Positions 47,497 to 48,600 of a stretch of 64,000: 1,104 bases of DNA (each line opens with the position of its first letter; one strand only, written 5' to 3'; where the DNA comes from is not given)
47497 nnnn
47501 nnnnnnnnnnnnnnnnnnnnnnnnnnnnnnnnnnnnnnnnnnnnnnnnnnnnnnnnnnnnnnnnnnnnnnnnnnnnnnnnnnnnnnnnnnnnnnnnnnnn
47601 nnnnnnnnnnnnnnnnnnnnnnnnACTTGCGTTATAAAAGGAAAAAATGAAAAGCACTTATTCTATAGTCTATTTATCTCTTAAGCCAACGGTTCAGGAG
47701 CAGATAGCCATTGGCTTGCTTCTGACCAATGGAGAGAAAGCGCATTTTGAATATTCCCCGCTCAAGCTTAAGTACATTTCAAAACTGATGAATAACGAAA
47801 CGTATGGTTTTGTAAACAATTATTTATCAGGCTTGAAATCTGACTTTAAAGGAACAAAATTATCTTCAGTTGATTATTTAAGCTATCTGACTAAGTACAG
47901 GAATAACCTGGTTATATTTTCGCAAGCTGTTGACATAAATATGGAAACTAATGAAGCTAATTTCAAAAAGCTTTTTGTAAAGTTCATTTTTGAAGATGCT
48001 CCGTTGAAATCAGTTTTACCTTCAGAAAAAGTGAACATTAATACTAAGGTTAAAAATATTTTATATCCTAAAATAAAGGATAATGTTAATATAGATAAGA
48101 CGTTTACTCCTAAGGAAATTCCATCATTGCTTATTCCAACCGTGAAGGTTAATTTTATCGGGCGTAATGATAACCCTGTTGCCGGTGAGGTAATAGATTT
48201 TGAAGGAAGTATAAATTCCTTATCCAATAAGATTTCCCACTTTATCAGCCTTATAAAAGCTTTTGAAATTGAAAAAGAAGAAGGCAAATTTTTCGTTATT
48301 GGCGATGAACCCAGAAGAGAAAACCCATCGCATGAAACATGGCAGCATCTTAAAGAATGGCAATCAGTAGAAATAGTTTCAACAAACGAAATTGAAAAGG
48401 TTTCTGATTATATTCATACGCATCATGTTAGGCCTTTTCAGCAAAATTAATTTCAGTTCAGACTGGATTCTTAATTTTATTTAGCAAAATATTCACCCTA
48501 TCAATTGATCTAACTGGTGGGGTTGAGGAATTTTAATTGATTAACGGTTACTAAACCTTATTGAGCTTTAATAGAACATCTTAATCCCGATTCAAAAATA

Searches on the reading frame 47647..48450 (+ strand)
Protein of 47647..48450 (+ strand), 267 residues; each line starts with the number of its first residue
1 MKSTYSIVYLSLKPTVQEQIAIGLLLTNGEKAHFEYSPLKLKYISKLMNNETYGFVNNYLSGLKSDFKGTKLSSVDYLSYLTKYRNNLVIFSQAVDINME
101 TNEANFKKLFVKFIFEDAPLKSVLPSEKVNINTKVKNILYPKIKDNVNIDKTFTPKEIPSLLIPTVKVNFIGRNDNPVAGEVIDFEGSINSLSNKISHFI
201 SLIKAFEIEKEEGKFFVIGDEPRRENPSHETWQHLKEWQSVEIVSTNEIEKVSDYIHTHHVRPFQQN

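Call 3: search_protein_families(library=pfam, proteins=[window:47647-48450:+], max_evalue=0.01)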
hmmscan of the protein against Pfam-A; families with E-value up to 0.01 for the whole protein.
window:47647-48450:+ (267 aa): 0 families

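Call 4: search_protein_families(library=padloc, proteins=[window:47647-48450:+], max_evalue=0.01)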
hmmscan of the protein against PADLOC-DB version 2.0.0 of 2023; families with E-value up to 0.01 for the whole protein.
window:47647-48450:+ (267 aa): 0 families

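Call 5: search_protein_families(library=ncbifam, proteins=[window:47647-48450:+], max_evalue=0.01)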
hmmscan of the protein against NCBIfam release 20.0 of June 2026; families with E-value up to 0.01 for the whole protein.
window:47647-48450:+ (267 aa): 0 families

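Call 10: search_protein_families(library=phrogs, proteins=[window:47647-48450:+], max_evalue=0.1)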
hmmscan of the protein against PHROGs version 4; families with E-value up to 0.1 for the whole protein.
window:47647-48450:+ (267 aa): 0 families

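Call 26: search_protein_families(library=padloc, proteins=[window:47647-48447:+], max_evalue=1)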
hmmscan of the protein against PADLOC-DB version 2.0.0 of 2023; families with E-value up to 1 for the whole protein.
window:47647-48447:+ (267 aa): 0 families

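Call 31: find_homologous_proteins(query=window:47647-48447:+, max_evalue=0.001)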
Query window:47647-48447:+ (267 aa): 11 proteins with E <= 0.001 among 404 candidates.
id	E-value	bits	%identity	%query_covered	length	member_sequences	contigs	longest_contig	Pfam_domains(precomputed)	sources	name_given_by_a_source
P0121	1.5e-170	583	100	100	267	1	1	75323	-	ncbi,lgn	ncbi:MAG: hypothetical protein ABI723_15550 [Bacteroidia bacterium]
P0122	1.7e-146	504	86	99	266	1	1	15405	-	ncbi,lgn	ncbi:MAG: hypothetical protein ABI723_22135 [Bacteroidia bacterium]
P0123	6.8e-80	286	53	99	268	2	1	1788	-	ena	-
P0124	8.2e-72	260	49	100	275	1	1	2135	-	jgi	jgi:hypothetical protein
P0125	5.5e-66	241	45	100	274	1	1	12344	-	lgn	-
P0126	6.6e-66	240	47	99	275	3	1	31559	-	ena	-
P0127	3.9e-65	238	45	99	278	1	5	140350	-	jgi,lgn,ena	jgi:hypothetical protein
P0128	4.7e-65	237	49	99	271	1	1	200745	-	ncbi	-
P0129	3.0e-61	225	44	99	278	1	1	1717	-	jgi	jgi:hypothetical protein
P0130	3.6e-56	208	42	99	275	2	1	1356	-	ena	-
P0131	4.1e-41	159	38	99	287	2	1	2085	-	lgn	-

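Call 32: find_encoding_contigs(protein=P0122, flank=10000, max_places=1)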
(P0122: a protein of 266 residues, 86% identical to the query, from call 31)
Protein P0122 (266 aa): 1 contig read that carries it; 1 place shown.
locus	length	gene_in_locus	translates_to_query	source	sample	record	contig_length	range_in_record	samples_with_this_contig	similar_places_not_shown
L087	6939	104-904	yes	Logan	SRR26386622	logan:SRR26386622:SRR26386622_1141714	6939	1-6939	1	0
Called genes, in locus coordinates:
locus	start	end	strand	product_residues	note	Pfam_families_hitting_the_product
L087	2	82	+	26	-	?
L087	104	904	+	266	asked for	-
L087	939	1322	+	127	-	-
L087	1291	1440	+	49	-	-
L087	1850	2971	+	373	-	-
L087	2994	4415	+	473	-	PF11977:RNase_Zc3h12a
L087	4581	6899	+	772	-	PF00575:S1, PF23459:S1_RRP5 (faint), PF00575:S1, PF21710:Spt6_S1 (faint), PF00575:S1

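Call 33: find_encoding_contigs(protein=P0125, flank=10000, max_places=1)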
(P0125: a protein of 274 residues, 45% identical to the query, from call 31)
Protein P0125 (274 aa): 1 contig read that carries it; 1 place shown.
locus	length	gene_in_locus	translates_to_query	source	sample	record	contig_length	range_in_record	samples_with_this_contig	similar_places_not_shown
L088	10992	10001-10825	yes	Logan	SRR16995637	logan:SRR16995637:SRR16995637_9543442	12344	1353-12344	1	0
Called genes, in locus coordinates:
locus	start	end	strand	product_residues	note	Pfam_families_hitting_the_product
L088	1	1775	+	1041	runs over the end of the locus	?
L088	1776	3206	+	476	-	PF12768:Rax2 (faint), PF18962:Por_Secre_tail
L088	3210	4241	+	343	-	PF16289:PIN_12 (faint), PF18476:PIN_8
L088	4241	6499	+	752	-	PF01935:DUF87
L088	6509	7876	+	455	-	PF09376:NurA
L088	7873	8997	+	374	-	PF01555:N6_N4_Mtase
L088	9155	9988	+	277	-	PF20613:HipA_2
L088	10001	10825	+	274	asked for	-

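Call 34: find_encoding_contigs(protein=P0126, flank=10000, max_places=1)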
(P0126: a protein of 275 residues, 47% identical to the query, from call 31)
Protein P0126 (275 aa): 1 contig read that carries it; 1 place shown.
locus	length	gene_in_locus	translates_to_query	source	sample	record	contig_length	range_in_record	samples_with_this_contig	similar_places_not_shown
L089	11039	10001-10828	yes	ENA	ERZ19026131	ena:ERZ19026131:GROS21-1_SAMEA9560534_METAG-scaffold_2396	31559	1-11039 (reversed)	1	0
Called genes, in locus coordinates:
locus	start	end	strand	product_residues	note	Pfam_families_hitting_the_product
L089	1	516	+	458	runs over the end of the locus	PF18073:Zn_ribbon_LapB, PF06745:ATPase (weak), PF13481:AAA_25, PF03796:DnaB_C (faint), PF23442:DUF7125 (weak), PF13401:AAA_22 (faint), PF13541:ChlI, PF05362:Lon_C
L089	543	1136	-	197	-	PF02661:Fic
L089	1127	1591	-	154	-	-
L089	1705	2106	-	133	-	PF00472:RF-1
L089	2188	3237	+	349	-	PF00970:FAD_binding_6 (weak), PF00175:NAD_binding_1, PF08030:NAD_binding_6 (weak), PF00111:Fer2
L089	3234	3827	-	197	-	PF05685:Uma2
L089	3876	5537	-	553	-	-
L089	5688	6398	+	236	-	PF00072:Response_reg, PF00486:Trans_reg_C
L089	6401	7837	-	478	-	-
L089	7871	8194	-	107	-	-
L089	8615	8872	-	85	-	-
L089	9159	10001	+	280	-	PF20613:HipA_2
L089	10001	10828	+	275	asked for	-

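Call 35: find_encoding_contigs(protein=P0127, flank=10000, max_places=2)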
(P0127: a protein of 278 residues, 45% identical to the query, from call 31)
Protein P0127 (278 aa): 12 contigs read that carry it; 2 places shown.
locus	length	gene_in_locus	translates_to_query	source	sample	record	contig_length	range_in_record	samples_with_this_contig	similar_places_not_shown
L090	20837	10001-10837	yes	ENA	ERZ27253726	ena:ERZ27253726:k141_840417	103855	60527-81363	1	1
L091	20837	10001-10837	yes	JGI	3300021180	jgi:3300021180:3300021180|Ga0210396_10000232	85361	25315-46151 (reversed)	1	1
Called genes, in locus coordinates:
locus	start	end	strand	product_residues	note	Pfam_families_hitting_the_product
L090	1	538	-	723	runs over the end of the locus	PF02897:Peptidase_S9_N, PF00326:Peptidase_S9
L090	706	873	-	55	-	PF28317:Lant_leader_dom (weak)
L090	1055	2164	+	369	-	-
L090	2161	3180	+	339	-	PF06580:His_kinase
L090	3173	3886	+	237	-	PF00072:Response_reg, PF04397:LytTR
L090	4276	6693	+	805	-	PF18962:Por_Secre_tail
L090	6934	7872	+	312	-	PF18962:Por_Secre_tail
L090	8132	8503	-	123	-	-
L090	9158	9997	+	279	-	PF20613:HipA_2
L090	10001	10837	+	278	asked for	-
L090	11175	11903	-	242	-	PF01844:HNH (weak)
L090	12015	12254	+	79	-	-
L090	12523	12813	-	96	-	-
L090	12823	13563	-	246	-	-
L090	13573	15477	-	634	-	-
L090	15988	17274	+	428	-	-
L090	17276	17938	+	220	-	-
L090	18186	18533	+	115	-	-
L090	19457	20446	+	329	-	-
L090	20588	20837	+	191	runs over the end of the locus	-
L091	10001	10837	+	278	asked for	-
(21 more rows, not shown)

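Call 46: search_protein_families(library=pfam, alignment_id=A2, max_evalue=10)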
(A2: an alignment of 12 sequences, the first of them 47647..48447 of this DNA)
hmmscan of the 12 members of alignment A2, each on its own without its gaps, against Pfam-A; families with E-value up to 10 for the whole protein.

A. member 1, window:47647-48447:+ (267 aa): 3 families
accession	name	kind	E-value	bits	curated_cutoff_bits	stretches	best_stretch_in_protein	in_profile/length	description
PF25067.1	RM5_Med14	-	0.042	14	22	1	101-131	49-77/90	Med14 RM domain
PF03255.19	ACCA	-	0.096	12.3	23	1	183-258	2-74/310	Acetyl co-enzyme A carboxylase carboxyltransferase-like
PF12280.13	BSMAP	-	0.12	12.9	25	1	189-248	80-139/197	Brain specific membrane anchored protein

B. families by the number of members that match (of 12 scanned): 13 families
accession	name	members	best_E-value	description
PF11236.13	DUF3037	6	0.0058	Protein of unknown function (DUF3037)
PF25067.1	RM5_Med14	2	0.042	Med14 RM domain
PF05240.20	APOBEC_C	2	0.06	APOBEC-like C-terminal domain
PF15513.11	DUF4651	1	0.026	Domain of unknown function (DUF4651)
PF20318.3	DUF6613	1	0.03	Family of unknown function (DUF6613)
PF05405.19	Mt_ATP-synt_B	1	0.062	Mitochondrial ATP synthase B chain precursor (ATP-synt_B)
PF07160.18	SKA1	1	0.065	Spindle and kinetochore-associated protein 1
PF19063.5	DUF5759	1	0.083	Family of unknown function (DUF5759)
PF03412.21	Peptidase_C39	1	0.088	Peptidase C39 family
PF03255.19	ACCA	1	0.096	Acetyl co-enzyme A carboxylase carboxyltransferase-like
PF05030.17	SSXT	1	0.11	SSXT protein (N-terminal region)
PF12280.13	BSMAP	1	0.12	Brain specific membrane anchored protein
PF04567.22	RNA_pol_Rpb2_5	1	0.19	RNA polymerase Rpb2, domain 5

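Call 48: find_related_loci(query=A2, collection=metagenome_contigs, flank=10000)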
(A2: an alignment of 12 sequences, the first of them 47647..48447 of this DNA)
Query A2 (267 aa) in metagenome_contigs; peptide patterns used: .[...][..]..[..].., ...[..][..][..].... (x = any residue, [..] = any of these).
600 stretches matched a pattern (row limit reached: there are more); 21 encode a relative of the query (tblastn E <= 1e-3); 21 distinct loci.
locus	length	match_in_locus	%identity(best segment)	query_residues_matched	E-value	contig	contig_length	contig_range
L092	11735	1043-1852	46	1-264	2e-71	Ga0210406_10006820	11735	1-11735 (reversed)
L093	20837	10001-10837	39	1-264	8e-59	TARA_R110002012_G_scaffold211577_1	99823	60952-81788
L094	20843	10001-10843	39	1-264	2e-57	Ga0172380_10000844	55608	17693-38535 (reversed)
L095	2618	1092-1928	37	1-264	7e-58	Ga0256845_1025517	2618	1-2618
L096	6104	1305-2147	38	1-264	2e-55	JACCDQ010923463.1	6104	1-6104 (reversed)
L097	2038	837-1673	37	1-264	1e-55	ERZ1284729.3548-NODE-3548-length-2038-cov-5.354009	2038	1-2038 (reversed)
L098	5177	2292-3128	34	1-264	7e-53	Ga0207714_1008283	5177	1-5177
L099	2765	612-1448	36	1-264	9e-53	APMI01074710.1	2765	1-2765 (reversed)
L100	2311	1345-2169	37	1-264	1e-51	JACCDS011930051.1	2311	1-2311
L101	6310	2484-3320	37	1-264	5e-51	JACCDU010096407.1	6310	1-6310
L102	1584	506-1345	36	1-264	2e-52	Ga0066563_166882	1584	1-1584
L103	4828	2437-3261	35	1-264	2e-50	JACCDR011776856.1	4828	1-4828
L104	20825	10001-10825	35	1-264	5e-50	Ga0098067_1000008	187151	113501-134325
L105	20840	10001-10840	35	1-266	6e-49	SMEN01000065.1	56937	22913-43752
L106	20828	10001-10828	34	1-264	3e-49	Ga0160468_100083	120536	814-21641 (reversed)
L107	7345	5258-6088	34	1-264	6e-46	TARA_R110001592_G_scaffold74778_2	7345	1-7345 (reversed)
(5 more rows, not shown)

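Call 49: find_related_loci(query=A2, collection=viral_contigs, flank=10000)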
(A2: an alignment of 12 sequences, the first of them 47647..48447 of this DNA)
Query A2 (267 aa) in viral_contigs; peptide patterns used: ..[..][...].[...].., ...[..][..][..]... (x = any residue, [..] = any of these).
158 stretches matched a pattern; 1 encode a relative of the query (tblastn E <= 1e-3); 1 distinct loci.
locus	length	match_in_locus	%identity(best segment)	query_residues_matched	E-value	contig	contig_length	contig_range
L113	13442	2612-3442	32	1-264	1e-43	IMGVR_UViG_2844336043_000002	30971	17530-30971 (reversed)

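Call 68: search_protein_representatives(alignment_id=A3)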
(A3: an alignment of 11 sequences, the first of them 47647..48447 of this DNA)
Query: 11 sequences, 275 profile positions. Proteins with E-value up to 0.001 (for the whole library): 712; up to 1e-10: 501; up to 1e-30: 162. The best 150 are listed.
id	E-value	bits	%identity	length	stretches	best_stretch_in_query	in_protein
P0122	8.3e-116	402.4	-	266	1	1-273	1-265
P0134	7.5e-106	369.7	-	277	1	1-274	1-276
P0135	2.3e-91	322.2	-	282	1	1-274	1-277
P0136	1.1e-88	313.4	-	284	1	1-274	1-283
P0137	1.1e-87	310.2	-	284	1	1-273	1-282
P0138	1.8e-82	293.1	-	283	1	1-274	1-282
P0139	4.1e-82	291.9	-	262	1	26-275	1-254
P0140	1.3e-79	283.7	-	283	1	1-273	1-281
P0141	2.5e-79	282.7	-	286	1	1-274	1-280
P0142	2.6e-76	272.9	-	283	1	1-275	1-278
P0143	4.8e-76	272.0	-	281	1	1-273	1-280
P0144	9.3e-76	271.0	-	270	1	1-273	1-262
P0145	1.0e-74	267.6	-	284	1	1-275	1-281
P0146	1.0e-74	267.6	-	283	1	1-274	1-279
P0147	6.9e-73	261.6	-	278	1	1-273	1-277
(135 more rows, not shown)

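Call 70: search_protein_families(library=pfam, alignment_id=A4, max_evalue=0.1)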
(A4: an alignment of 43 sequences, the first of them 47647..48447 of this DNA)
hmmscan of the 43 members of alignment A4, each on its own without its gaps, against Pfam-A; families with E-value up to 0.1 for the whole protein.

A. member 1, window:47647-48447:+ (267 aa): 2 families
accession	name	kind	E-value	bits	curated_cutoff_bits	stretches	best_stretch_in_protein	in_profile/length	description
PF25067.1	RM5_Med14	-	0.042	14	22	0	101-131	49-77/90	Med14 RM domain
PF03255.19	ACCA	-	0.096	12.3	23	0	183-258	2-74/310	Acetyl co-enzyme A carboxylase carboxyltransferase-like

B. families by the number of members that match (of 43 scanned): 21 families
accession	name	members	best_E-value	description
PF11236.13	DUF3037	15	8e-06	Protein of unknown function (DUF3037)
PF10548.14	P22_AR_C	1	0.011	P22AR C-terminal domain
PF08785.16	Ku_PK_bind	1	0.022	Ku C terminal domain like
PF21024.2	Peptidase_A3B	1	0.025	Peptidase A3B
PF18151.6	DUF5601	1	0.032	Domain of unknown function (DUF5601)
PF18111.7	RPGR1_C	1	0.039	Retinitis pigmentosa G-protein regulator interacting C-terminal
PF25067.1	RM5_Med14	1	0.042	Med14 RM domain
PF07160.18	SKA1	1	0.042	Spindle and kinetochore-associated protein 1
PF25203.1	DAAF9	1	0.042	DAAF9 domain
PF21311.3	Phage_RBD_prop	1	0.046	Phage 5-bladed beta propeller receptor binding platform domain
PF09351.15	DUF1993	1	0.047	Domain of unknown function (DUF1993)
PF16690.10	MMACHC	1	0.048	Methylmalonic aciduria and homocystinuria type C family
PF11638.13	DnaA_N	1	0.049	DnaA N-terminal domain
PF16146.10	DUF4854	1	0.05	Domain of unknown function (DUF4854)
PF02362.26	B3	1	0.064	B3 DNA binding domain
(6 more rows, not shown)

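Call 94: predict_structure(alignment_id=A3)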
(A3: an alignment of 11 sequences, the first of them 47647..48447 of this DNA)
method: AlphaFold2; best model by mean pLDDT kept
length: 267 residues; sequences in the alignment: 11
mean_pLDDT: 81.9   pTM: 0.51
mean pLDDT of the five models: 81.9, 71.2, 64.2, 51.8, 46.6
residues with pLDDT >= 90: 70; 70-90: 162; 50-70: 23; < 50: 12
segments of 3 or more residues with pLDDT < 50: 117-128
pLDDT, mean of each block of 10 residues (from residue 1): 85 68 87 85 79 84 74 68 73 87 85 61 43 89 95 89 87 94 82 81 88 93 80 84 91 95 85
secondary structure, 60 per line:
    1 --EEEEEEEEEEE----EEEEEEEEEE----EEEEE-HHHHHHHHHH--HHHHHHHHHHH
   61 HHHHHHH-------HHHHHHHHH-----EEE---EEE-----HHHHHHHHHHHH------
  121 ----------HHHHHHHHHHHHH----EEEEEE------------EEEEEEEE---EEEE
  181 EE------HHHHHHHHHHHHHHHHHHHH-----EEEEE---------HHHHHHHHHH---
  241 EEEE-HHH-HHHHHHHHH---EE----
elements in order: E3-13 E18-27 E32-36 H38-47 H50-67 H75-83 E89-91 E95-97 H103-114 H131-143 E148-153 E166-173 E177-182 H189-208 E214-218 H228-237 E241-244 H250-258

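Call 98: fold_search(model_id=the predicted structure, library=pdb)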
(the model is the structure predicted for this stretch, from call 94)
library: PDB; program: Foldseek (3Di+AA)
matches with E <= 10: 902; with E <= 0.001: 0
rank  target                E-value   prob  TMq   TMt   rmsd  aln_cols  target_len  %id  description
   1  7jmk_D                3.0e-02  0.14  0.20  0.16  19.4       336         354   10  GTP-specific succinyl-CoA synthetase complexed with Mg-GDP in space group P32 (released 2021-03-10)
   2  2bhn_B                3.6e-02  0.80  0.22  0.27   9.0       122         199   13  XPF from Aeropyrum pernix (released 2005-02-23)
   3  9ibq_A                4.8e-02  0.96  0.37  0.35   6.5       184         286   11  Structure of BstEII with DNA substrate (released 2026-03-04)
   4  5lhc_A                5.4e-02  0.69  0.22  0.12   7.3       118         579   15  The structure of D456A mutant of Nt.BspD6I nicking endonuclease at 0.24 nm resolution . (released 2017-08-16)
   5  5liz                  6.4e-02  0.77  0.22  0.11   6.0        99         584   17  The structure of Nt.BspD6I nicking endonuclease with all cysteines mutated by serine residues at 0.19 nm resolution . (released 2017-08-02)
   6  2ewf                  6.8e-02  0.75  0.23  0.12   6.6       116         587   14  Crystal structure of the site-specific DNA nickase N.BspD6I (released 2006-11-21)
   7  6uuw_A                7.7e-02  0.12  0.20  0.07  19.9       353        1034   11  Structure of human ATP citrate lyase E599Q mutant in complex with Mg2+, citrate, ATP and CoA (released 2019-12-25)
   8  5liq_B                1.0e-01  0.75  0.22  0.12   5.7       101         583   16  The structure of C160S,C508S,C578S mutant of Nt.BspD6I nicking endonuclease at 0.185 nm resolution . (released 2017-08-02)
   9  6hxj_C                1.1e-01  0.15  0.22  0.19  19.9       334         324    8  Structure of ATP citrate lyase from Chlorobium limicola in complex with citrate and coenzyme A. (released 2019-04-10)
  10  6wcv_B                1.1e-01  0.09  0.18  0.14  20.4       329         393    9  Tartryl-CoA bound to human GTP-specific succinyl-CoA synthetase (released 2020-07-15)
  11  1dc1_B                1.2e-01  0.96  0.28  0.24   3.9       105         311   13  RESTRICTION ENZYME BSOBI/DNA COMPLEX STRUCTURE: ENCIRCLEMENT OF THE DNA AND HISTIDINE-CATALYZED HYDROLYSIS WITHIN A CA (released 2001-02-21)
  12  5lhc_B                1.2e-01  0.63  0.23  0.12   6.5       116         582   13  The structure of D456A mutant of Nt.BspD6I nicking endonuclease at 0.24 nm resolution . (released 2017-08-16)
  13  9f9l_A                1.2e-01  0.44  0.21  0.27  10.7       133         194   10  Crystal structure of MUS81-EME1 bound by compound 16. (released 2024-07-03)
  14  5liq_A                1.4e-01  0.60  0.21  0.11   6.1       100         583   14  The structure of C160S,C508S,C578S mutant of Nt.BspD6I nicking endonuclease at 0.185 nm resolution . (released 2017-08-02)
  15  8g1e_A                1.5e-01  0.07  0.16  0.06  20.4       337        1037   12  Structure of ACLY-D1026A-products-asym (released 2023-05-10)
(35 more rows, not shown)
